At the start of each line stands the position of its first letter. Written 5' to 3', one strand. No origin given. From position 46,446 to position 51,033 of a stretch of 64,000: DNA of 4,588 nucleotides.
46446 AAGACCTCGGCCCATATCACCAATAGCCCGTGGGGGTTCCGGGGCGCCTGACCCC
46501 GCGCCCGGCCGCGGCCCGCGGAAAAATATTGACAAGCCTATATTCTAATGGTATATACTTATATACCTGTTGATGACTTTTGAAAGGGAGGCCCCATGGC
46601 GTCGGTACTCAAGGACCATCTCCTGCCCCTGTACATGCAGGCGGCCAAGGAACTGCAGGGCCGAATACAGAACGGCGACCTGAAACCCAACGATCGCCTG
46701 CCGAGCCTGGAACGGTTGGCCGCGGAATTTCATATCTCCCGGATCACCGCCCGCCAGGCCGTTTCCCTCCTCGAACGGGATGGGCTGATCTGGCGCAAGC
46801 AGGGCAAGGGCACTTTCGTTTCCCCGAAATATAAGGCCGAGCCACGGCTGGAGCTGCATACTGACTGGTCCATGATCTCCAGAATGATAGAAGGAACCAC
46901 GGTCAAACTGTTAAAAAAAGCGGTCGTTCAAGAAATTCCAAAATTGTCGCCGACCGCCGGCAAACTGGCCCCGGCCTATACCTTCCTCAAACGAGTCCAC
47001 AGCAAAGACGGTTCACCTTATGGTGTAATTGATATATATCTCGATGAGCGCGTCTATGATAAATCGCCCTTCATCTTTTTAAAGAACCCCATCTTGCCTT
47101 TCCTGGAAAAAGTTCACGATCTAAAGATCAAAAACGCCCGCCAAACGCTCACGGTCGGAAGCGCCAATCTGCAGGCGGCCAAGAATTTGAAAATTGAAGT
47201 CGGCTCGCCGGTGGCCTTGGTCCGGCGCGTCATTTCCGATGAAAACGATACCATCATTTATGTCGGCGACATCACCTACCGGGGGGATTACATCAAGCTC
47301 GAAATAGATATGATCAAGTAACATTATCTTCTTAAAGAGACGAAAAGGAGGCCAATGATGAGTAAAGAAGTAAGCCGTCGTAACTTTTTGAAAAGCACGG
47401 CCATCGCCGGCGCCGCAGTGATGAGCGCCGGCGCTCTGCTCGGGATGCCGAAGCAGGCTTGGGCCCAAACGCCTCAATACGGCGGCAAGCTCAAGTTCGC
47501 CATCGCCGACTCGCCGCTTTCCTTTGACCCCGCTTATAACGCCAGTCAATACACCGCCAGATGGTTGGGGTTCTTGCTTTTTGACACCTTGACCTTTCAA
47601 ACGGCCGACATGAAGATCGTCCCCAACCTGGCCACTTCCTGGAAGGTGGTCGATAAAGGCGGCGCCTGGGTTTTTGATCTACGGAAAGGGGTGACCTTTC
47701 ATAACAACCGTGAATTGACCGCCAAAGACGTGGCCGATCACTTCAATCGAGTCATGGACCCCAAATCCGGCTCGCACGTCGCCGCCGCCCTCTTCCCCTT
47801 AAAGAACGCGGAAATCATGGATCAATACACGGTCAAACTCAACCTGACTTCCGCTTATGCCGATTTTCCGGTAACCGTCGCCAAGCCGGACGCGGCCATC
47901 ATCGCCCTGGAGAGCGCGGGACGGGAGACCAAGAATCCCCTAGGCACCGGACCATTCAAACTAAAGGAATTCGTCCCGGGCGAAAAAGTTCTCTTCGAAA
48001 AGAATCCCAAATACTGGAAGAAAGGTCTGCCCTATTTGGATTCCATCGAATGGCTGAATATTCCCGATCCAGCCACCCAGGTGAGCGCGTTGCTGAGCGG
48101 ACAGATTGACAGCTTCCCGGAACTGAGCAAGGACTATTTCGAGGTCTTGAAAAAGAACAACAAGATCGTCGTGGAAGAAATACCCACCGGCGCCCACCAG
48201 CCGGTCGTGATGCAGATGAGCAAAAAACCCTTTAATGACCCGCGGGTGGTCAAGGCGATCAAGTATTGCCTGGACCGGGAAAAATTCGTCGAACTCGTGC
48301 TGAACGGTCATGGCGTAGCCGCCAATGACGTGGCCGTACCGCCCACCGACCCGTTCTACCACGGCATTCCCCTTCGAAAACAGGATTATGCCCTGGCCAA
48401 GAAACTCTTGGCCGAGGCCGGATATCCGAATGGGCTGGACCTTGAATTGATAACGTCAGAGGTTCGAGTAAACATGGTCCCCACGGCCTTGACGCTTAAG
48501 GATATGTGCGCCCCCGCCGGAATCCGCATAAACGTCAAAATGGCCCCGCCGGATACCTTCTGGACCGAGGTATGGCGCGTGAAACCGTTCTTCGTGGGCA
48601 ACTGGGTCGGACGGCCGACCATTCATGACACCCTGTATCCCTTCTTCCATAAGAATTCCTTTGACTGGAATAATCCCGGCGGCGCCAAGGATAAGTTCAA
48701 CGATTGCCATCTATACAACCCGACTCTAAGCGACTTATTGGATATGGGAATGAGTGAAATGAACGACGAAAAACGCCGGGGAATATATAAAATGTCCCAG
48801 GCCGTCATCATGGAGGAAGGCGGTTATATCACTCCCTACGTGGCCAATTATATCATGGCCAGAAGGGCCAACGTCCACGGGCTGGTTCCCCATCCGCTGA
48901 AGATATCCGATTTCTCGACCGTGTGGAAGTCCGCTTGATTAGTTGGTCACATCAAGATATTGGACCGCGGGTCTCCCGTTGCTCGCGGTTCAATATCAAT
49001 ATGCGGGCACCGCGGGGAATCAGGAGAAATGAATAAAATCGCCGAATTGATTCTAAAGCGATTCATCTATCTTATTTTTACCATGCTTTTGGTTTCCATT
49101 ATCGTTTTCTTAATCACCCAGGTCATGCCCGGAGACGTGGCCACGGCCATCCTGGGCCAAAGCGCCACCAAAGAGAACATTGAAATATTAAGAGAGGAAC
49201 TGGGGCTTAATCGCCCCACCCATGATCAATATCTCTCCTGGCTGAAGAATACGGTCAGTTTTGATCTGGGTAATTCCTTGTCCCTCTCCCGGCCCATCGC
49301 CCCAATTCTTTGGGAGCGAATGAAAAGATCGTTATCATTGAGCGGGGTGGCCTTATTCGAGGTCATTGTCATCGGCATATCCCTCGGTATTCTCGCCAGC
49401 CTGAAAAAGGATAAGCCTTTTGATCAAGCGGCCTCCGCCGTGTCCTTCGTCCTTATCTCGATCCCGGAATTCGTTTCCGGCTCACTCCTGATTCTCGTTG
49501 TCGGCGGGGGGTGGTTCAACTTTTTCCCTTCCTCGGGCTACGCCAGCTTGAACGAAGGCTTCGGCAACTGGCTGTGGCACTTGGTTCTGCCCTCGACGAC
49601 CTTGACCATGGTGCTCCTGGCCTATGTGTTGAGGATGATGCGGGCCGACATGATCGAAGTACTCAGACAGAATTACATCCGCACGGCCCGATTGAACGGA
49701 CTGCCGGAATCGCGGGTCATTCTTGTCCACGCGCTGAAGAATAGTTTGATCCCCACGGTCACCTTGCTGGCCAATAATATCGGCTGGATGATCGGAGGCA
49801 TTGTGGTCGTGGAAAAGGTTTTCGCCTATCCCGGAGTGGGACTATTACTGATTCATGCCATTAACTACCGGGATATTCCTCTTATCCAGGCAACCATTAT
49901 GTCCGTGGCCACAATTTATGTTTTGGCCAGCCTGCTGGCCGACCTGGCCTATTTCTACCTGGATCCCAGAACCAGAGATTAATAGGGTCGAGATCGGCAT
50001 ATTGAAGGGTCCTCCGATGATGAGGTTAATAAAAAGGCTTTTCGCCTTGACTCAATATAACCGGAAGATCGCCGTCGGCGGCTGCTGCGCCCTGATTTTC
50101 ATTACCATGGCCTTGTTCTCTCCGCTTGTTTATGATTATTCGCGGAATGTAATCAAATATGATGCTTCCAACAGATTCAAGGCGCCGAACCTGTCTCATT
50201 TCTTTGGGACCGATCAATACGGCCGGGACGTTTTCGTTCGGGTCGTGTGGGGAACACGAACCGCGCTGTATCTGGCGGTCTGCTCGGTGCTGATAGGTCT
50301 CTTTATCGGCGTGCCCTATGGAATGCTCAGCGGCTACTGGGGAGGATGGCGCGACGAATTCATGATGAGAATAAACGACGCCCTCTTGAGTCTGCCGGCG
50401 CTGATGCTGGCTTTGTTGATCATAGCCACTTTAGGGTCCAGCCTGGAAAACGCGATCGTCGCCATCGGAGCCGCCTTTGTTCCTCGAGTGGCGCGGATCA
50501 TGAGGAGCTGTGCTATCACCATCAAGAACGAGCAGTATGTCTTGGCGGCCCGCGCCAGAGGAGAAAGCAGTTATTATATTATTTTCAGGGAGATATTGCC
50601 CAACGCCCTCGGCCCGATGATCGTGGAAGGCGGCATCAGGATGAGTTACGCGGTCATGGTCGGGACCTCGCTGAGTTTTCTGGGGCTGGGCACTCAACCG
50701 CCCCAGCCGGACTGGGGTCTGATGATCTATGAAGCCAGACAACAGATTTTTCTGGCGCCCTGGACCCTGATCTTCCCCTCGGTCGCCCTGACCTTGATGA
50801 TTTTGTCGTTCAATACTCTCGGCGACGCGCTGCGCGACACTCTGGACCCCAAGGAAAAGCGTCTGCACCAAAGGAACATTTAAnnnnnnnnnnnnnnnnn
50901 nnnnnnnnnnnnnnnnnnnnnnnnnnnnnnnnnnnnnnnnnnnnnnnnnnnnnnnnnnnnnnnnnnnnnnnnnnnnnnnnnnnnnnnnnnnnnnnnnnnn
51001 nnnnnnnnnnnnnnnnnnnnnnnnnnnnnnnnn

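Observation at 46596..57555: Non-Pyl MttB-family methyltransferase and corrinoid protein embedded with PrpD-like and CysK-like enzymes and a Dpp-type importer: candidate pathway for an unidentified methylated amine or betaine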

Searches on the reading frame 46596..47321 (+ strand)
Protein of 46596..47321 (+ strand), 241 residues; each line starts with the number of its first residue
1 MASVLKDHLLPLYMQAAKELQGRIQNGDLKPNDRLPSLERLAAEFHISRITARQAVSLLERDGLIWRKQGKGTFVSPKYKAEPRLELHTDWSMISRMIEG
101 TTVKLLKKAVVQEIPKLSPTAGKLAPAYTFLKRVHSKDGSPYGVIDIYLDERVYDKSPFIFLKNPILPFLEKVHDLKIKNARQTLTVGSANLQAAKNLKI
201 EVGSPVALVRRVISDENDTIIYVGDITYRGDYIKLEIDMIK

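Call 6: search_protein_families(library=pfam, proteins=[window:46596-47321:+])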
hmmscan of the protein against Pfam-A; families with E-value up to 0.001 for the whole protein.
window:46596-47321:+ (241 aa): 2 families
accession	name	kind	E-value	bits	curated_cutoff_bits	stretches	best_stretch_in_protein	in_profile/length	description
PF00392.27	GntR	-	1.7e-18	66.5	27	1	12-75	1-64/64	Bacterial regulatory proteins, gntR family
PF07702.18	UTRA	-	7.8e-15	55.4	23.8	1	129-233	35-140/141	UTRA domain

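Call 7: search_protein_families(library=ncbifam, proteins=[window:46596-47321:+])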
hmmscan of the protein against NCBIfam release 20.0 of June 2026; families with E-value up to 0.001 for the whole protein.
window:46596-47321:+ (241 aa): 24 families
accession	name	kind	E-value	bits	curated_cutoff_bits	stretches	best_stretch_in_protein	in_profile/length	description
TIGR03337.1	phnR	equivalog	1.5e-22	80.4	296.75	1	13-238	3-229/231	phosphonate utilization transcriptional regulator PhnR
TIGR02018.2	his_ut_repres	equivalog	6.2e-22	78.1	220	1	15-236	3-223/226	histidine utilization transcriptional repressor HutC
NF008491.0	PRK11402.1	subfamily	1e-20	74.3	269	1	11-238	11-239/243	GntR family transcriptional regulator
NF052441.1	TransRegRv0792c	equivalog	5.3e-20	71.7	400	1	11-234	16-241/260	Rv0792c family HTH-type transcriptional regulator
NF041547.1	GntR_LSA1692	equivalog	7.6e-20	71.5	275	1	12-232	2-223/233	GntR family transcriptional regulator, LSA1692 subfamily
TIGR02404.1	trehalos_R_Bsub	equivalog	5.7e-18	65.4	211.95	1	13-218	2-210/233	trehalose operon repressor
TIGR02325.1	C_P_lyase_phnF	equivalog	4.6e-16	59.1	156.8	1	12-236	9-235/238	phosphonate metabolism transcriptional regulator PhnF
NF052282.1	PLP_TF_PdxR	equivalog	1.6e-14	53.9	320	1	11-82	1-72/448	MocR-like pyridoxine biosynthesis transcription factor PdxR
NF007292.0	PRK09764.1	equivalog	3e-13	49.5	281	1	10-206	4-201/240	GntR family transcriptional regulator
NF047563.1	modulin_PmtR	equivalog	1.4e-11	44.5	200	1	10-77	11-78/125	PSM export ABC transporter transcriptional regulator PmtR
NF007001.0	PRK09464.1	equivalog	1.9e-10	40.8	330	1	18-78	17-77/254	pyruvate dehydrogenase complex transcriptional repressor PdhR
NF011575.0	PRK14999.1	equivalog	2.4e-10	40.2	424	1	10-77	11-79/241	histidine utilization repressor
NF052286.1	ecto_TF_EhuR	exception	3.1e-10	39.2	480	1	10-108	10-115/458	MocR-like ectoine utilization transcription factor EhuR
NF007486.0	PRK10079.1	equivalog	1.7e-09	37.8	363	1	14-235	15-237/241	phosphonate metabolism transcriptional regulator PhnF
NF052290.2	MocR_like_YczR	exception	1.7e-08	33.6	487.4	1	10-84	18-92/458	MocR-like transcription factor YczR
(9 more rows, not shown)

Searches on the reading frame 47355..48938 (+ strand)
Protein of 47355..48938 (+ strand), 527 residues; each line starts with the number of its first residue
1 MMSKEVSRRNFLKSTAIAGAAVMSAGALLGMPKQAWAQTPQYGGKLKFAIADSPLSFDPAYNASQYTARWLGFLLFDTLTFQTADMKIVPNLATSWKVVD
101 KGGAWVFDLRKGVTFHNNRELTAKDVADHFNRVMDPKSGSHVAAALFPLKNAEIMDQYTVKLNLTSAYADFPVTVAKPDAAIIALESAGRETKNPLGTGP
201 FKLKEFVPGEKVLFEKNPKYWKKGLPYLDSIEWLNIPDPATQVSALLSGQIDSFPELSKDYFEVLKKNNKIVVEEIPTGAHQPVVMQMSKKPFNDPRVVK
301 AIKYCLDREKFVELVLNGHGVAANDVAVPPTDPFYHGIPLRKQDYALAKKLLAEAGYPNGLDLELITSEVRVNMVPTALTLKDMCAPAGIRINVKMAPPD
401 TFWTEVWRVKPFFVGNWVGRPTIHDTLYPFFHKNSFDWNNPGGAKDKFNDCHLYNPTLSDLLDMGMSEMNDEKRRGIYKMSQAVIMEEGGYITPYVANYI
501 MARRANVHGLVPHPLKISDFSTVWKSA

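Call 6: search_protein_families(library=pfam, proteins=[window:47355-48938:+])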
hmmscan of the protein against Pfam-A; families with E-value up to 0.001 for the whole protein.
window:47355-48938:+ (527 aa): 2 families
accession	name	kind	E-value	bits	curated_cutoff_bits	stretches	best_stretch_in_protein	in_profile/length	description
PF00496.27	SBP_bac_5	-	1.9e-85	287.6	32.4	1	87-434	1-364/368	Bacterial extracellular solute-binding proteins, family 5 Middle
PF10518.14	TAT_signal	-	7.9e-05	22.9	22.7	1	6-23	2-19/21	TAT (twin-arginine translocation) pathway signal sequence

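Call 7: search_protein_families(library=ncbifam, proteins=[window:47355-48938:+])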
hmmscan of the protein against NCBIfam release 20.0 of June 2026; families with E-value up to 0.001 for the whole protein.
window:47355-48938:+ (527 aa): 12 families
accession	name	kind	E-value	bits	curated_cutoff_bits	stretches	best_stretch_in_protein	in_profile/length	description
NF011942.0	PRK15413.1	equivalog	1.7e-46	159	594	1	58-511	42-497/512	glutathione ABC transporter substrate-binding protein GsiB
NF045468.1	Opp5A_nikA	equivalog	2.8e-46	158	600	1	76-396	45-367/488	nickel ABC transporter substrate-binding protein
TIGR02294.1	nickel_nikA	equivalog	7.6e-37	127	393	1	61-362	24-332/501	nickel ABC transporter substrate-binding protein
NF045467.1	Opp4A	equivalog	1.7e-32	112.4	650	2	181-358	193-381/556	oligopeptide ABC transporter substrate-binding protein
NF043070.1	DppA_dipep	equivalog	4.9e-28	98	1005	1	50-523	35-532/535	dipeptide ABC transporter periplasmic-binding protein DppA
NF011684.0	PRK15104.1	equivalog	5e-26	91.5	947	1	75-361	69-383/543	oligopeptide ABC transporter substrate-binding protein OppA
NF047575.1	opine_bind_CntA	exception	1.2e-23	83.5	800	1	74-362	64-365/535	staphylopine-dependent metal ABC transporter substrate-binding lipoprotein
NF011689.0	PRK15109.1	equivalog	9e-23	80.7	560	1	48-525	38-538/547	ABC transporter substrate-binding protein SapA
TIGR04028.1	SBP_KPN_01854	hypoth_equivalog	1e-20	73.9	468.5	1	77-524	32-507/509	TIGR04028 family ABC transporter substrate-binding protein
NF007287.0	PRK09755.1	equivalog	8.9e-18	64.4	1098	2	51-146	40-134/535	ABC transporter substrate-binding protein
NF010149.0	PRK13626.1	equivalog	1.6e-08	33.7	476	1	85-203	161-273/552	HTH-type transcriptional regulator SgrR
TIGR01409.1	TAT_signal_seq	domain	5.4e-05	23.4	16.7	1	6-37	1-29/29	twin-arginine translocation signal domain-containing protein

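Call 44: search_solved_structures(query=window:47355-48938:+, max_evalue=1e-20)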
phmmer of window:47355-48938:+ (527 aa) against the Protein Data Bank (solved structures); distinct sequences matched with E-value up to 1e-20: 33.
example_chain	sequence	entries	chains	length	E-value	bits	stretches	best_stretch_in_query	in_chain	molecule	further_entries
5u4o_A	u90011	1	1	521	1.2e-48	169.6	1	39-510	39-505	ABC transporter substrate-binding protein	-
8upi_A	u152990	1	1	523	5.3e-40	141.1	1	41-394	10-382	Peptide ABC transporter substrate-binding protein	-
1uqw_A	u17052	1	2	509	6.1e-38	134.3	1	55-510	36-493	PUTATIVE BINDING PROTEIN YLIB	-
6hlx_A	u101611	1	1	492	2.1e-36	129.2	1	44-479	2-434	AgaA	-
7kz8_A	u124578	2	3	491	2.9e-33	118.9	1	44-515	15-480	Peptide/nickel transport system substrate-binding protein AapF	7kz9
6ofq_A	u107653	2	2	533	1.8e-32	116.2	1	39-509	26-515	Heme-binding protein A / AI-2 binding protein A | Heme-binding protein A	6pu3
3m8u_A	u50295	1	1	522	1.7e-29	106.4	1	50-493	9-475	Heme-binding protein A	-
3t66_A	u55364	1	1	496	1.7e-28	103.1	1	81-358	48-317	Nickel ABC transporter (Nickel-binding protein)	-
5f1q_A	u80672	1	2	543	2.7e-28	102.5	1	47-522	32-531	Periplasmic dipeptide transport protein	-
8z1z_F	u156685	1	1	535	3.7e-28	102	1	46-520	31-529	Dipeptide-binding protein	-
1xoc_A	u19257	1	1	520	1.9e-27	99.6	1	37-358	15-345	Oligopeptide-binding protein appA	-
8z1y_F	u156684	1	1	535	2.1e-27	99.5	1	46-518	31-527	Dipeptide-binding protein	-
1dpp_A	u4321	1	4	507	3.9e-27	98.6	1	51-518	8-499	DIPEPTIDE BINDING PROTEIN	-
1dpe_A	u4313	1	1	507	4.1e-27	98.6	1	51-519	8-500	DIPEPTIDE-BINDING PROTEIN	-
4qfk_H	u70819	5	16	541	8.6e-27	97.5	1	48-488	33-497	ABC transporter periplasmic peptide-binding protein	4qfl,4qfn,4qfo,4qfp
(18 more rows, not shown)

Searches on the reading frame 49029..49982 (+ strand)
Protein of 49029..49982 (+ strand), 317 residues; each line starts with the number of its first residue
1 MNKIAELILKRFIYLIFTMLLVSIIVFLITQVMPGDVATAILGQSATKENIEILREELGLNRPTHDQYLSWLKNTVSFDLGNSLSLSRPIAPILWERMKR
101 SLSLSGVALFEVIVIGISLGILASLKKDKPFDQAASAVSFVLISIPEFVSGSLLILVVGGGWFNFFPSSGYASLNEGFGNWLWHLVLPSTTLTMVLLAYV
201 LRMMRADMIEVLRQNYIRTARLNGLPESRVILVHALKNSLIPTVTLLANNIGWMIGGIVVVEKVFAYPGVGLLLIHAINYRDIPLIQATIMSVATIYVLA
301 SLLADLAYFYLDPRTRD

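Call 6: search_protein_families(library=pfam, proteins=[window:49029-49982:+])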
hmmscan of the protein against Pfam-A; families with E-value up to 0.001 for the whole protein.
window:49029-49982:+ (317 aa): 2 families
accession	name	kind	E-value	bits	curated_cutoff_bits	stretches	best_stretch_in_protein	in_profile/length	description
PF00528.27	BPD_transp_1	-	5e-38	131.1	26.4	1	116-316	1-183/184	Binding-protein-dependent transport system inner membrane component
PF19300.4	BPD_transp_1_N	-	1.1e-12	48.5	23.8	1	7-76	4-73/114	Binding-prot-dependent transport system membrane comp, N-term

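Call 7: search_protein_families(library=ncbifam, proteins=[window:49029-49982:+])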
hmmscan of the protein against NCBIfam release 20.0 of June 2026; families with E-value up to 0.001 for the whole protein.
window:49029-49982:+ (317 aa): 18 families
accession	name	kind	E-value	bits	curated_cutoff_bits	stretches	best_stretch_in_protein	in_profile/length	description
NF045470.1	Opp2B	equivalog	1.6e-86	290.2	350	1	11-316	1-300/300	nickel ABC transporter permease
NF045472.1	Opp4B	equivalog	2.2e-71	240.8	450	1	6-316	3-319/319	oligopeptide ABC transporter permease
NF045469.1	Opp1B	equivalog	7e-71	239.2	380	1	6-316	3-307/307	nickel/cobalt ABC transporter permease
TIGR02789.1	nickel_nikB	equivalog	9.7e-69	232.1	447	1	6-316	3-307/314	nickel ABC transporter permease subunit NikB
NF007677.0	PRK10352.1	equivalog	1.4e-62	211.6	433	1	6-316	3-307/314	nickel ABC transporter permease subunit NikB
NF011661.0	PRK15081.1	equivalog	2.9e-62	210.9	463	1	7-316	4-304/306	glutathione ABC transporter permease GsiC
NF045471.1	Opp3B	equivalog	3.3e-60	204.1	480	1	6-316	3-303/308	oligopeptide ABC transporter permease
NF008161.0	PRK10914.1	equivalog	3.6e-54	184.2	590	2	177-316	197-336/339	dipeptide ABC transporter permease DppB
NF007008.0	PRK09471.1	equivalog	3.6e-45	154.7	388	1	6-316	3-305/306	oligopeptide ABC transporter permease OppB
NF011712.0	PRK15133.1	subfamily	2.2e-33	115.7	445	1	49-314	84-358/364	microcin C ABC transporter permease YejB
NF043081.1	MMSYN1_0165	equivalog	3.7e-29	101.9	350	1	76-315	153-384/388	oligopeptide ABC transporter permease OppB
NF011690.0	PRK15110.1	equivalog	1.5e-27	96.9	432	2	182-306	180-304/321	putrescine export ABC transporter permease SapB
NF045474.1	Opp2C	equivalog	1.5e-07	31.3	300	1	192-255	109-172/236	nickel transporter permease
NF045473.1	Opp1C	equivalog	2.8e-07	30.2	350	1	194-255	139-200/267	nickel/cobalt ABC transporter permease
TIGR02790.1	nickel_nikC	equivalog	4.9e-07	29.6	358.45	1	192-256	131-195/258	nickel ABC transporter permease subunit NikC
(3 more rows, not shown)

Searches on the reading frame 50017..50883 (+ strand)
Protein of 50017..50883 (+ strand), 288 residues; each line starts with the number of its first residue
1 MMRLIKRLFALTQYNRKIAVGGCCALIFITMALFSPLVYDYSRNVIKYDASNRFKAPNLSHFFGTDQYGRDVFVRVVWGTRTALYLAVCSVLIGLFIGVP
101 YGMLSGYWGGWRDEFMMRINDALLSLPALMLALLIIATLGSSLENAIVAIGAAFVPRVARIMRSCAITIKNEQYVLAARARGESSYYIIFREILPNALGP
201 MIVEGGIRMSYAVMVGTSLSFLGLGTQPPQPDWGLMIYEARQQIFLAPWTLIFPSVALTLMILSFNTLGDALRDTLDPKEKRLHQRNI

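Call 6: search_protein_families(library=pfam, proteins=[window:50017-50883:+])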
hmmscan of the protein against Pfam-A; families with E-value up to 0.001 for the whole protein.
window:50017-50883:+ (288 aa): 1 family
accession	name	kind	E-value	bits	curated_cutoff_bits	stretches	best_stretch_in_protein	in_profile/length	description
PF00528.27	BPD_transp_1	-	1.7e-30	106.6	26.4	1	98-280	1-182/184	Binding-protein-dependent transport system inner membrane component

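Call 7: search_protein_families(library=ncbifam, proteins=[window:50017-50883:+])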
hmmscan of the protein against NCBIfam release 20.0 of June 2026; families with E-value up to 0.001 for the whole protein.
window:50017-50883:+ (288 aa): 26 families (the best 25 are shown)
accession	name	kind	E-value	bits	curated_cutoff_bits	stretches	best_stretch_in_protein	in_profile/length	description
NF045474.1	Opp2C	equivalog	2.8e-74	249.7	300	1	46-277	5-236/236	nickel transporter permease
NF011662.0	PRK15082.1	equivalog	5.3e-74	249.3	484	1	19-282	39-302/303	glutathione ABC transporter permease GsiD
NF045476.1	Opp4C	equivalog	8e-71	238.5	350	1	15-279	12-278/278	oligopeptide ABC transporter permease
NF045473.1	Opp1C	equivalog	1e-69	235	350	1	20-279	9-266/267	nickel/cobalt ABC transporter permease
TIGR02790.1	nickel_nikC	equivalog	2.5e-69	233.8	358.45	1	25-277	8-258/258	nickel ABC transporter permease subunit NikC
NF007738.0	PRK10417.1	equivalog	3.2e-65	220.4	335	1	14-281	7-272/277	nickel ABC transporter permease subunit NikC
NF007376.0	PRK09881.1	equivalog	2.1e-62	210.8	434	1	18-281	33-294/298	D,D-dipeptide ABC transporter permease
NF045475.1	Opp3C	equivalog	2.6e-59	201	450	1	59-280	106-327/328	oligopeptide ABC transporter permease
NF008160.0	PRK10913.1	equivalog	5.7e-58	196.7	483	1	5-281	19-299/300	dipeptide ABC transporter permease DppC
NF011935.0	PRK15406.1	equivalog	8.9e-52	176.7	433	1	17-280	37-301/302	oligopeptide ABC transporter permease OppC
NF047573.1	opine_perm_CntC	exception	2.9e-51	174.4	440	1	26-279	19-270/271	staphylopine uptake ABC transporter permease subunit CntC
NF011691.0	PRK15111.1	equivalog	1.2e-46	159.6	379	1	18-276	31-291/296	putrescine export ABC transporter permease SapC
NF043080.1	MMSYN1_0166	equivalog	4.1e-42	144.2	370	1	24-281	46-306/307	oligopeptide ABC transporter permease OppC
NF011596.0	PRK15021.1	subfamily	5.6e-26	91.4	439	1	33-279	94-338/341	microcin C ABC transporter permease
NF045470.1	Opp2B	equivalog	2.7e-15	56.4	350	1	69-279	80-298/300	nickel ABC transporter permease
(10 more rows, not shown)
